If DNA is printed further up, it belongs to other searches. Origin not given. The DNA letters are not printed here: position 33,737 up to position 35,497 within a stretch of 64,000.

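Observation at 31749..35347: Two paralogous KpsC/KpsS (Capsule_synth)-like proteins, one fused to a PseH-like GNAT, are candidate pseudaminic-acid transferases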

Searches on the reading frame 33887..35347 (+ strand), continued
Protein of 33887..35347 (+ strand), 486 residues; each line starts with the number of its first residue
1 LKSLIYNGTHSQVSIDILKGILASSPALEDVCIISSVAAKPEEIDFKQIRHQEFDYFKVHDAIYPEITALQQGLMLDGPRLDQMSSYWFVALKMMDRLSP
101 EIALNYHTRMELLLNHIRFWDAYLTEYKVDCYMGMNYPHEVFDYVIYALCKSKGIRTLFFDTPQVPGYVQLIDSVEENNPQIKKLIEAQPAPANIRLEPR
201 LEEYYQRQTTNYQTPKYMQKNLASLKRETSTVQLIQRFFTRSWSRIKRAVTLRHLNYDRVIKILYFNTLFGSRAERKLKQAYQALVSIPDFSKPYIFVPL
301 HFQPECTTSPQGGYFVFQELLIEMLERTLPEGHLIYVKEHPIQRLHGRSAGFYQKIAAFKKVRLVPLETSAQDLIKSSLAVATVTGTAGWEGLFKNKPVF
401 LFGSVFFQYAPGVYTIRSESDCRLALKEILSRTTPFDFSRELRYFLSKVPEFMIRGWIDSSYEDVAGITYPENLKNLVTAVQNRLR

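Call 61: search_solved_structures(query=window:33887-35347:+, max_evalue=0.1, show_alignments=5)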
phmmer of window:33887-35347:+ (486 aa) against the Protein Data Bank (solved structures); distinct sequences matched with E-value up to 0.1: 5.
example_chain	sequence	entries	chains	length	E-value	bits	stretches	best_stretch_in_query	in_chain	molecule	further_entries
8fux_A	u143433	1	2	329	9.8e-07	31.2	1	324-407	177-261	Capsule polysaccharide export protein KpsC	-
8fuw_A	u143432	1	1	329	1e-06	31.2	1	324-407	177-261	Capsule polysaccharide export protein KpsC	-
6mgc_A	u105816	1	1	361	1.1e-06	31.1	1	324-407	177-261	Capsule polysaccharide export protein KpsC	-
6mgb_A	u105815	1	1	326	3.1e-05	26.3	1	317-408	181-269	Capsular polysaccharide export system protein KpsC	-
6mgd_A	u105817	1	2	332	0.021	16.9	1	292-408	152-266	Capsular polysaccharide export system protein KpsC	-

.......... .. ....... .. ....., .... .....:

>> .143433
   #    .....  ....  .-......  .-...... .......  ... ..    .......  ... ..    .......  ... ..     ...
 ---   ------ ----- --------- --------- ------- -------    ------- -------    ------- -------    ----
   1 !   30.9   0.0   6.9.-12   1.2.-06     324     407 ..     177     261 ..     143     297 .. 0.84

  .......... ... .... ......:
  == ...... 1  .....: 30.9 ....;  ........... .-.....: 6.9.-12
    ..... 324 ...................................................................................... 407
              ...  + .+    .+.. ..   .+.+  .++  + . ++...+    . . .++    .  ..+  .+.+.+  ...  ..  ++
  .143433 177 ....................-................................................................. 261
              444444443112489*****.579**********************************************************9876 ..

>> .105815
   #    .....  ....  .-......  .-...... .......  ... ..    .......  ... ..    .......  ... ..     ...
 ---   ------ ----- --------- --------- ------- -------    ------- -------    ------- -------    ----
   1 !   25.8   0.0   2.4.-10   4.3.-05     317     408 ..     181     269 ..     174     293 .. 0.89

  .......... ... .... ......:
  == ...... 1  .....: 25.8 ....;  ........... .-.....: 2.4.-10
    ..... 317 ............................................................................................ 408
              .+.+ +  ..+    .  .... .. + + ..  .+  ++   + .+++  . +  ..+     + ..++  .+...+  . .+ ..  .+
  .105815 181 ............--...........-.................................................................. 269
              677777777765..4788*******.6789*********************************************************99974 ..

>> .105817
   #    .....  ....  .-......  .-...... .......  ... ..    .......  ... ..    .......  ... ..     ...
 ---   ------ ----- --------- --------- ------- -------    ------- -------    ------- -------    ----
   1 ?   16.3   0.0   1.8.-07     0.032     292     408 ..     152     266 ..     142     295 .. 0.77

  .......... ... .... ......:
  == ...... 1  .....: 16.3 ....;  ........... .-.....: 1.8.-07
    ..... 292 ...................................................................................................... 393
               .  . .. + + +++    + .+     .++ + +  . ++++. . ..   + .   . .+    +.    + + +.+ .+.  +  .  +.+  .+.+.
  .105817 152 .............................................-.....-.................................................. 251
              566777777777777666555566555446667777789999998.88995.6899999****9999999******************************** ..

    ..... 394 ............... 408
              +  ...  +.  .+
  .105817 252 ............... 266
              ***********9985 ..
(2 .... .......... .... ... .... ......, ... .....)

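Call 75: search_protein_families(library=ncbifam, proteins=[L005:11600-12085:+, L005:1810-2358:+], max_evalue=0.001)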
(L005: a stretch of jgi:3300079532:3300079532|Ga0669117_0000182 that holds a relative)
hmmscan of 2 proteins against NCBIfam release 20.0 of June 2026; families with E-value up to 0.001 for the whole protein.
L005:11600-12085:+ (161 aa): 2 families
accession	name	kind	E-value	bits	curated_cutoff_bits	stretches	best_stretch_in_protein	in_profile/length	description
NF040503.1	resist_ArsN1a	equivalog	0.00031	20.5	170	1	21-148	2-138/159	arsinothricin resistance N-acetyltransferase ArsN1 family A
TIGR01575.1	rimI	equivalog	0.0007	19.8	86.4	1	52-145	16-114/132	ribosomal protein S18-alanine N-acetyltransferase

L005:1810-2358:+ (182 aa): 5 families
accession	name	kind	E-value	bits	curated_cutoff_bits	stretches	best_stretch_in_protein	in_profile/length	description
NF000485.1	TlmB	exception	2.8e-07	30.1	625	1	101-177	91-167/292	bleomycin family antibiotic N-acetyltransferase TlmB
TIGR03585.1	PseH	equivalog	5.4e-06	26.6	93.1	1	76-165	60-147/156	UDP-4-amino-4,6-dideoxy-N-acetyl-beta-L-altrosamine N-acetyltransferase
NF000483.1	BlmB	exception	7.2e-06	25.6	625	1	102-151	100-149/301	bleomycin family antibiotic N-acetyltransferase BlmB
NF011709.0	PRK15130.1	equivalog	3.9e-05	23.6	218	1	78-158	68-147/186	spermidine N1-acetyltransferase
NF007527.0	PRK10140.1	equivalog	0.00089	19.1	236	0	89-176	75-161/162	N-acetyltransferase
